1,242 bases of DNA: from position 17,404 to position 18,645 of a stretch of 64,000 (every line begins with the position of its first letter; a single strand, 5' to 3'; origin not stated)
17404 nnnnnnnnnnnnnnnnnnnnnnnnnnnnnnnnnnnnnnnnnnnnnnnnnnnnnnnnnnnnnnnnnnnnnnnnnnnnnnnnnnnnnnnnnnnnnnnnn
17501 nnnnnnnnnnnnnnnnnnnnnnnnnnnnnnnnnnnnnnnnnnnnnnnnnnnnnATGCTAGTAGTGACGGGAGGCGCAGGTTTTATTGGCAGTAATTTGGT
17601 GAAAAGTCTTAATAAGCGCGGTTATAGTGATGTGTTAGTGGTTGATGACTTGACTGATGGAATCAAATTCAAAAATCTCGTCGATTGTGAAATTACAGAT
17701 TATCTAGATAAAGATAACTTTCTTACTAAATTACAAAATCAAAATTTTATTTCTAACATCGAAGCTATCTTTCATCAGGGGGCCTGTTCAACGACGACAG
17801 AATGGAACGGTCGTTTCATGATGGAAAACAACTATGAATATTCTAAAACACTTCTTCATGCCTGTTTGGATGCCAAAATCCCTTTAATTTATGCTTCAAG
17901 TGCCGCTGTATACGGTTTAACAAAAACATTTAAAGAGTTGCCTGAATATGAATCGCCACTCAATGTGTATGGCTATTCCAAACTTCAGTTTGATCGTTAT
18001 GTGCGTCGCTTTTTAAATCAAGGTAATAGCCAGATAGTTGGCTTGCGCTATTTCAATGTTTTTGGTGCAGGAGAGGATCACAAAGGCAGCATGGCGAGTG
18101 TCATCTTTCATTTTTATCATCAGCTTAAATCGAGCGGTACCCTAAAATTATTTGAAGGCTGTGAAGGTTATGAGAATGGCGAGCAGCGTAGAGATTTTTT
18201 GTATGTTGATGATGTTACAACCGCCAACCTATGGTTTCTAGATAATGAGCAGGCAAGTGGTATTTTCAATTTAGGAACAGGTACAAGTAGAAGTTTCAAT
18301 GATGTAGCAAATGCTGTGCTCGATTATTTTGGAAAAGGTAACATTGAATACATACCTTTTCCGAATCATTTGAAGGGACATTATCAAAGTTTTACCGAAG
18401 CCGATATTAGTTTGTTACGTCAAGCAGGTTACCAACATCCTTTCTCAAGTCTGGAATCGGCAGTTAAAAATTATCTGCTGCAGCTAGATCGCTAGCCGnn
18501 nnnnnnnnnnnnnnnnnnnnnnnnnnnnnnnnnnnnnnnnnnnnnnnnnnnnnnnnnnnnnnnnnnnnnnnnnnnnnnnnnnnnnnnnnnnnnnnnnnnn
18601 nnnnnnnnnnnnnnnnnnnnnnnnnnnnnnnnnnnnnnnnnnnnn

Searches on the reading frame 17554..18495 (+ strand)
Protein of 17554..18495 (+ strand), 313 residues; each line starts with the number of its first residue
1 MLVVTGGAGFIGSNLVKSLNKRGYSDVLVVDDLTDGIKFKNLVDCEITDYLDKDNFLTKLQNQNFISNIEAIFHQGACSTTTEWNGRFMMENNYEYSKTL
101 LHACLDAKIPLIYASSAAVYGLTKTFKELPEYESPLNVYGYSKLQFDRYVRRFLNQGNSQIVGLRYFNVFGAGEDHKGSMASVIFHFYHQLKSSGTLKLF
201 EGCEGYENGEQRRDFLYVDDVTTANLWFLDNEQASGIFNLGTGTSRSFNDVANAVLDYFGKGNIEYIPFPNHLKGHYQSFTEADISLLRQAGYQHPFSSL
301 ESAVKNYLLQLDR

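Call 77: search_protein_families(library=ncbifam, proteins=[window:17554-18495:+], max_evalue=1e-8)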
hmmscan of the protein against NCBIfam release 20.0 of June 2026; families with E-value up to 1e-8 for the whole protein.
window:17554-18495:+ (313 aa): 12 families
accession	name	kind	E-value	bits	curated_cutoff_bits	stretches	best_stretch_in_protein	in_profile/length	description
NF008360.0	PRK11150.1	equivalog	5e-135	449.7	452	1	1-313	1-308/310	ADP-glyceromanno-heptose 6-epimerase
TIGR02197.1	heptose_epim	equivalog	3.1e-131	437.3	274.6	1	2-311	1-313/316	ADP-glyceromanno-heptose 6-epimerase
TIGR01179.1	galE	equivalog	1.4e-30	106.2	262.3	1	2-304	2-318/332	UDP-glucose 4-epimerase GalE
TIGR01181.1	dTDP_gluc_dehyt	equivalog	4.2e-18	65.5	365.1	1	2-304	2-304/321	dTDP-glucose 4,6-dehydratase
NF007956.0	PRK10675.1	subfamily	3.2e-14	52.8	394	1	2-266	3-286/338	UDP-glucose 4-epimerase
NF011728.1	PRK15181.1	equivalog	1.2e-12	47.5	760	1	3-253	19-276/348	Vi polysaccharide biosynthesis UDP-N-acetylglucosaminuronic acid C-4 epimerase TviC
NF008872.0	PRK11908.1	equivalog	3.5e-11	42.7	294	1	3-258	5-270/349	bifunctional UDP-4-keto-pentose/UDP-xylose synthase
TIGR03466.1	HpnA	hypoth_equivalog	4.7e-11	42.1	367.65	1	3-161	4-163/327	hopanoid-associated sugar epimerase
TIGR04180.1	EDH_00030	hypoth_equivalog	1.6e-10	40.5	475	1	3-261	2-258/297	NAD-dependent 4,6-dehydratase LegB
NF047922.1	GDPFucSynFcl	equivalog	1.5e-09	37.8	500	1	3-264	6-259/308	GDP-L-fucose synthase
NF043036.1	ErythonDh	equivalog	1.6e-09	37.4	325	1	2-144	3-154/321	D-erythronate dehydrogenase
NF007582.0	PRK10217.1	equivalog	4.1e-09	36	698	0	2-38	4-40/355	dTDP-glucose 4,6-dehydratase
